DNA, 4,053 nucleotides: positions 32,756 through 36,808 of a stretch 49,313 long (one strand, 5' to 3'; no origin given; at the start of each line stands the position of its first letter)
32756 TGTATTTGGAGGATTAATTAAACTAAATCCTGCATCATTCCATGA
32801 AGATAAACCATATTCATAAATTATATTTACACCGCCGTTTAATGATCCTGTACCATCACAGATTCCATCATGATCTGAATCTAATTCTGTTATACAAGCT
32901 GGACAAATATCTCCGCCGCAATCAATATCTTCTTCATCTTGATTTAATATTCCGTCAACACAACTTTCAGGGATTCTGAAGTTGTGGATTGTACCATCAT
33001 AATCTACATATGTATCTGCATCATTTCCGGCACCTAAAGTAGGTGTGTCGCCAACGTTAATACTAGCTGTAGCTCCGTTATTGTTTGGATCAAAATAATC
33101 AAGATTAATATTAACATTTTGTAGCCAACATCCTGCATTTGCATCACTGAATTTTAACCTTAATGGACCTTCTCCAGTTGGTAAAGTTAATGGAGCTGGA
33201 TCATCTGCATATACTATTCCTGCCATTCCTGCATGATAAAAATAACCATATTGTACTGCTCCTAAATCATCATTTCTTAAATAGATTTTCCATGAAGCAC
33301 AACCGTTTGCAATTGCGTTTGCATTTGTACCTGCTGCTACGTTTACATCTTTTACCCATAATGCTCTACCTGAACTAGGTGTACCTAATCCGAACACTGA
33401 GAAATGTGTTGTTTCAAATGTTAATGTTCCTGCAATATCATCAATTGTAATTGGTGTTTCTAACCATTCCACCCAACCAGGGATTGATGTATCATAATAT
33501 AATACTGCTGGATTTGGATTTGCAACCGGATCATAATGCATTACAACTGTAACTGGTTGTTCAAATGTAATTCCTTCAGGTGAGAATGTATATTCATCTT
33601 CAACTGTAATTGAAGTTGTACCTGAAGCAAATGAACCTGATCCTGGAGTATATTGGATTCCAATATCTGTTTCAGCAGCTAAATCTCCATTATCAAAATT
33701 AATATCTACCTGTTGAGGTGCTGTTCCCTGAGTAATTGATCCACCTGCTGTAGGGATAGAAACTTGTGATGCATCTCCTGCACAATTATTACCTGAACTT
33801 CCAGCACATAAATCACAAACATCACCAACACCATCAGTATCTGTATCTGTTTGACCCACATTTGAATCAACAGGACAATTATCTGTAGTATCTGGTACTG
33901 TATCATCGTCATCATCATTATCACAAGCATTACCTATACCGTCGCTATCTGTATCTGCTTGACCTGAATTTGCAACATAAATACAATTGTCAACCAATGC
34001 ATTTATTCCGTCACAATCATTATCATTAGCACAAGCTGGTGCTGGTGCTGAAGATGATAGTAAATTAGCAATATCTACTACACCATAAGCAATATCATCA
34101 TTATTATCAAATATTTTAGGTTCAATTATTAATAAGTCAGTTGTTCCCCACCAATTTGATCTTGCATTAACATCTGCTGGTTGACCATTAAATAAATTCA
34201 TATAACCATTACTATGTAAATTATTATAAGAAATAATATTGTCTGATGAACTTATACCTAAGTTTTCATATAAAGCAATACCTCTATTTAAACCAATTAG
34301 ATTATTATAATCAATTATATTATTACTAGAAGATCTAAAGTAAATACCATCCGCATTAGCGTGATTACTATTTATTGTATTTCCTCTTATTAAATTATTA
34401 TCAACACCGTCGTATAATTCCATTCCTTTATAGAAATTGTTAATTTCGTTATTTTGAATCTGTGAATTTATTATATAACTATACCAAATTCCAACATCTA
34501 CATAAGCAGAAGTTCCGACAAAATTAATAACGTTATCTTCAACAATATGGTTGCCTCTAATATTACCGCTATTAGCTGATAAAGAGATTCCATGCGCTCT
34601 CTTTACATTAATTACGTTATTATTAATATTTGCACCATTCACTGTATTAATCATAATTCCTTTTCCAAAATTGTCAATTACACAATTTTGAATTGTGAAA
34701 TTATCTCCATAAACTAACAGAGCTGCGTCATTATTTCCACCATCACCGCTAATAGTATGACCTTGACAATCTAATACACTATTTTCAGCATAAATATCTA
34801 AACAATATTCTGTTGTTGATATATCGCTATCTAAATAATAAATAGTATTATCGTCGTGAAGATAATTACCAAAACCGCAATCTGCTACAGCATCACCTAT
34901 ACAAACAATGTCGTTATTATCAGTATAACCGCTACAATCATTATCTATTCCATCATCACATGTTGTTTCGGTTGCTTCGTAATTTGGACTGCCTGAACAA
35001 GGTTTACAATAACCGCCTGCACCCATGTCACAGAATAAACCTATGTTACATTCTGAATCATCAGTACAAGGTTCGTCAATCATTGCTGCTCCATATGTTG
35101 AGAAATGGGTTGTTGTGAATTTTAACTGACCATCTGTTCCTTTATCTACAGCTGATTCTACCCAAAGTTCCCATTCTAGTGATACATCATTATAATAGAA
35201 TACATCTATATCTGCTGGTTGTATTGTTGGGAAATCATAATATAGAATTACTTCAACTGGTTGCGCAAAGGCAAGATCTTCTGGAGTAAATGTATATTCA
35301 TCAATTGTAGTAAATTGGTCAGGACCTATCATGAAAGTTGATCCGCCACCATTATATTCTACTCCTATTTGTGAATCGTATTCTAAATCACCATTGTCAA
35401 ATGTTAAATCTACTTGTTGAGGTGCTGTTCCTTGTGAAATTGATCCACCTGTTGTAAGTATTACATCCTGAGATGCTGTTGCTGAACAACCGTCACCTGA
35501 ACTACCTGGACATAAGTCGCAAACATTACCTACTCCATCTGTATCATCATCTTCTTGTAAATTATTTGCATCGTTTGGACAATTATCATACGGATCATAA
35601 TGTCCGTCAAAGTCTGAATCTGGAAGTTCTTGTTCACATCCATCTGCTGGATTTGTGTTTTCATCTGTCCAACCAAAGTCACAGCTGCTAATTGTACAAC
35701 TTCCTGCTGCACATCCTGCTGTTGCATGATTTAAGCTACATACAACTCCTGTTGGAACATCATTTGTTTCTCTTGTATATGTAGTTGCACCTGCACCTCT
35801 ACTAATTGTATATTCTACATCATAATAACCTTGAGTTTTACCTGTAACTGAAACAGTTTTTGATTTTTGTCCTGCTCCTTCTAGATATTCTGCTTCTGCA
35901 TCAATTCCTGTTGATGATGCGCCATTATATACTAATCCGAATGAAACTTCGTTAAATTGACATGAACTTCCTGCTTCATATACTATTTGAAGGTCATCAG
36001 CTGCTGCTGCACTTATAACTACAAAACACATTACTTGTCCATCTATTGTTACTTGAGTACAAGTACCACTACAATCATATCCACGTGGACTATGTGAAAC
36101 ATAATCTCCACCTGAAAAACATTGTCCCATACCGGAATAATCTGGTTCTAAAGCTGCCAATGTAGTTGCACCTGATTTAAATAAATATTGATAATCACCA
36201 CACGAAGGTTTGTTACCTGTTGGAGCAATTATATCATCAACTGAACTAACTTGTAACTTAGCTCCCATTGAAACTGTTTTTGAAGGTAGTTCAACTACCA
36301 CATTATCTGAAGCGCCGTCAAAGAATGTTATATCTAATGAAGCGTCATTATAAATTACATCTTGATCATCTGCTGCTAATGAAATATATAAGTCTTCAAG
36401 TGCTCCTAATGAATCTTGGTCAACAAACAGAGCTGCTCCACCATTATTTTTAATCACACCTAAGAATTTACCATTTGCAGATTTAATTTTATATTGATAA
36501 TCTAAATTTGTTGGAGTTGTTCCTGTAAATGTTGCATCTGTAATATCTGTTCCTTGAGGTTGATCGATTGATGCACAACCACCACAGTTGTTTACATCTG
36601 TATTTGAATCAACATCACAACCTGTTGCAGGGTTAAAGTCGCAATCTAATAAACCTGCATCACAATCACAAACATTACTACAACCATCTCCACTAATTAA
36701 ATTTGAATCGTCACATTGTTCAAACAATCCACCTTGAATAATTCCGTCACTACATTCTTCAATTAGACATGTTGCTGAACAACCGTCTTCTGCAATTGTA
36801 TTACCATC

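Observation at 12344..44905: Single 32.6-kb ORF encoding a 10,853-aa secreted mosaic protein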

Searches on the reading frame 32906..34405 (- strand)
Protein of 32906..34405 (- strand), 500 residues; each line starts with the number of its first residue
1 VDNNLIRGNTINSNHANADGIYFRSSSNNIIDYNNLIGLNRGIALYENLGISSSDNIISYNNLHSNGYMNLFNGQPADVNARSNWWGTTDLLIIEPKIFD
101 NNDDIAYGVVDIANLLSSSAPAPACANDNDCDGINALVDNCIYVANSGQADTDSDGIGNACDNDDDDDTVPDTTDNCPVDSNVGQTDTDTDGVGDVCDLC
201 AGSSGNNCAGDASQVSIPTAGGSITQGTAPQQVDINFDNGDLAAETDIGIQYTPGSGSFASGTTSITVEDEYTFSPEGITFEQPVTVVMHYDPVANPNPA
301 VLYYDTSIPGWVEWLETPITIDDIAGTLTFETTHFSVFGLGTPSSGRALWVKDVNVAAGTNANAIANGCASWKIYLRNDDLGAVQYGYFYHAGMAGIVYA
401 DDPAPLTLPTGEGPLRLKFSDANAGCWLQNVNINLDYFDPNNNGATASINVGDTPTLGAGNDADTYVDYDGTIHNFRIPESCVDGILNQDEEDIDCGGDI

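Call 46: search_protein_families(library=pfam, proteins=[window:32906-34405:-], max_evalue=0.01)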
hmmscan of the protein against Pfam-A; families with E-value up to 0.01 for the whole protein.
window:32906-34405:- (500 aa): 2 families
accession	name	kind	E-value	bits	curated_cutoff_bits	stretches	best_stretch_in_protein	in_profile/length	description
PF02412.23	TSP_3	-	6.7e-14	51.7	25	2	150-185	1-36/36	Thrombospondin type 3 repeat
PF05048.19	NosD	-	0.0013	18.6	23.6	1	3-68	92-151/212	Periplasmic copper-binding protein (NosD)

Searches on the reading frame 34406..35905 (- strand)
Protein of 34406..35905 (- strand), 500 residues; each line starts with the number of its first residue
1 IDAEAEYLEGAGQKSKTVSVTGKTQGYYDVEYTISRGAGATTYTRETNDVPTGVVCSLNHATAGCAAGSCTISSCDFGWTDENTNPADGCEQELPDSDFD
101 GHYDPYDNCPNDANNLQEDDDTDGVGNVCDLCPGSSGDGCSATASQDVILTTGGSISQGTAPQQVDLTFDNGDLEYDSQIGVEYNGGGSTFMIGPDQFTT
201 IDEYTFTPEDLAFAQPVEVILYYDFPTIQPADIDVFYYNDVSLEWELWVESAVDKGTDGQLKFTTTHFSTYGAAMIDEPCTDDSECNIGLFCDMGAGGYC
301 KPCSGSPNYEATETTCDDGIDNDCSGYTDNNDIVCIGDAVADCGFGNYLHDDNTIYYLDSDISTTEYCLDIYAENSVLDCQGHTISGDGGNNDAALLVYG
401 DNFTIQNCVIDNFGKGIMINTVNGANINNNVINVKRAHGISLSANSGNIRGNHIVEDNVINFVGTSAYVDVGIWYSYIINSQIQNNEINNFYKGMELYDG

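Call 46: search_protein_families(library=pfam, proteins=[window:34406-35905:-], max_evalue=0.01)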
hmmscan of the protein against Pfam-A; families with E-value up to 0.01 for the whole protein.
window:34406-35905:- (500 aa): 1 family
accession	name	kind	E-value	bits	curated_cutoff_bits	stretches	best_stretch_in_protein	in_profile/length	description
PF05048.19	NosD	-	0.0011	18.9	23.6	0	377-495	43-153/212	Periplasmic copper-binding protein (NosD)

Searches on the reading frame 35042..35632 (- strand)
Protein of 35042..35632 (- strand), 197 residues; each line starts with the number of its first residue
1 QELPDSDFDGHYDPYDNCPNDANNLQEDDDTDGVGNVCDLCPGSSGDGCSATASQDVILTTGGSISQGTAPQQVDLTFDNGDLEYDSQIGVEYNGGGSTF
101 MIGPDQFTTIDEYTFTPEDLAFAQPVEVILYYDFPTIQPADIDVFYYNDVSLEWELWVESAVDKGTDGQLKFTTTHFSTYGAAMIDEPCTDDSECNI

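Call 74: search_solved_structures(query=A3, max_evalue=1, show_alignments=1)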
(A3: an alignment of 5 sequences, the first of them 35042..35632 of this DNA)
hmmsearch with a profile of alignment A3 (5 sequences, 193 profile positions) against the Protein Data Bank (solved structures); distinct sequences matched with E-value up to 1: 3.
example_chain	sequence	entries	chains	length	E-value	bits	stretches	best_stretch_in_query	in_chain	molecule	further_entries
3fby_A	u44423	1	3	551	4.4e-05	26.5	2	2-36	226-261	Cartilage oligomeric matrix protein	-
5wtl_A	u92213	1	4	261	0.57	13.1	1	25-79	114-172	OmpA family protein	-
6dj3_A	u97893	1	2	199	0.88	12.5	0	126-186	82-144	Metal transporter CNNM2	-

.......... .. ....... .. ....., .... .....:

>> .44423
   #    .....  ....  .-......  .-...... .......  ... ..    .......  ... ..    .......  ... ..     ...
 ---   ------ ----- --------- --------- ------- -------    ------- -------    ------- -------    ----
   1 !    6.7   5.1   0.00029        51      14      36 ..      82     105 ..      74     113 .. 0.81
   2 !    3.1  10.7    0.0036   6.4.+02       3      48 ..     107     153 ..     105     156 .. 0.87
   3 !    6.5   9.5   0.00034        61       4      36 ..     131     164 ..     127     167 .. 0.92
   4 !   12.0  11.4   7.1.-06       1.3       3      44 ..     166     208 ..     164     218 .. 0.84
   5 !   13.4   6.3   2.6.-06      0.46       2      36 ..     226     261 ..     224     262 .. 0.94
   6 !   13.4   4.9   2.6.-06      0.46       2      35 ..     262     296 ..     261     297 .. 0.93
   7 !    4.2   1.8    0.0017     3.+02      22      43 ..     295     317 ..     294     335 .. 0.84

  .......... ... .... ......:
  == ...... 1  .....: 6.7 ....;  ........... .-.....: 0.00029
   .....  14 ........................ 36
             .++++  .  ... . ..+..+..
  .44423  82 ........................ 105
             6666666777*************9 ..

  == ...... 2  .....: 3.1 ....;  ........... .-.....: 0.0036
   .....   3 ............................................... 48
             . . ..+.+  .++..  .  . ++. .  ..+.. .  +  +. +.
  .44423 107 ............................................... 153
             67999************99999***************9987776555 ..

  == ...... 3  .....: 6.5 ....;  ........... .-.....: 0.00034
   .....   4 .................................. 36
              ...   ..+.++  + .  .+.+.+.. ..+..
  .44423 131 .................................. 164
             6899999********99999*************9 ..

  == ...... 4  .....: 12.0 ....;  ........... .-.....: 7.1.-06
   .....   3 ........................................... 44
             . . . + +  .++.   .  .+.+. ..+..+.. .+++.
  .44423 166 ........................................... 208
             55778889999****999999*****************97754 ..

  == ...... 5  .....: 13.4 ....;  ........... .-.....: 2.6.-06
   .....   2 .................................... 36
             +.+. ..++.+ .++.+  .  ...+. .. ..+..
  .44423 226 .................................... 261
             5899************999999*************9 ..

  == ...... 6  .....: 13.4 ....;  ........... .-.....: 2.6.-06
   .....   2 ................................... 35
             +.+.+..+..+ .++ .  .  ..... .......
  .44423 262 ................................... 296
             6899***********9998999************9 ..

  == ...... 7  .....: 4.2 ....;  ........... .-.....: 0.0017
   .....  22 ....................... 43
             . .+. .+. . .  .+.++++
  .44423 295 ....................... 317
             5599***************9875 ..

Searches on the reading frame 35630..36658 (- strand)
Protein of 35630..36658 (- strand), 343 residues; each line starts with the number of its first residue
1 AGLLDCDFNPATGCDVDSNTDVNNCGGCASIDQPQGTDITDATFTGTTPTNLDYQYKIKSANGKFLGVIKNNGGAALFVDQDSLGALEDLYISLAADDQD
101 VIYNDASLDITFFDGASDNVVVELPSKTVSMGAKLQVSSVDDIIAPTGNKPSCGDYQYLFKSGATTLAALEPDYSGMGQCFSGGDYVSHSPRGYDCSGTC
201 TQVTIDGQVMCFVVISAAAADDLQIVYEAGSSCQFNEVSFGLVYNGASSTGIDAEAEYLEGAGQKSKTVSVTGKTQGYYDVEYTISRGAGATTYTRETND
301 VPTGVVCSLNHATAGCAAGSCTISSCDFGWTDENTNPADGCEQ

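Call 80: search_protein_families(library=pfam, proteins=[window:35630-36658:-], max_evalue=1)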
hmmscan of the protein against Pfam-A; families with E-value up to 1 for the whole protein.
window:35630-36658:- (343 aa): 1 family
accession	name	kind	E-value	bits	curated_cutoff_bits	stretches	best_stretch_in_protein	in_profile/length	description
PF21671.2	CPL1-like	-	0.0025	18.3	27.4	2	311-334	31-54/60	Protein CPL1-like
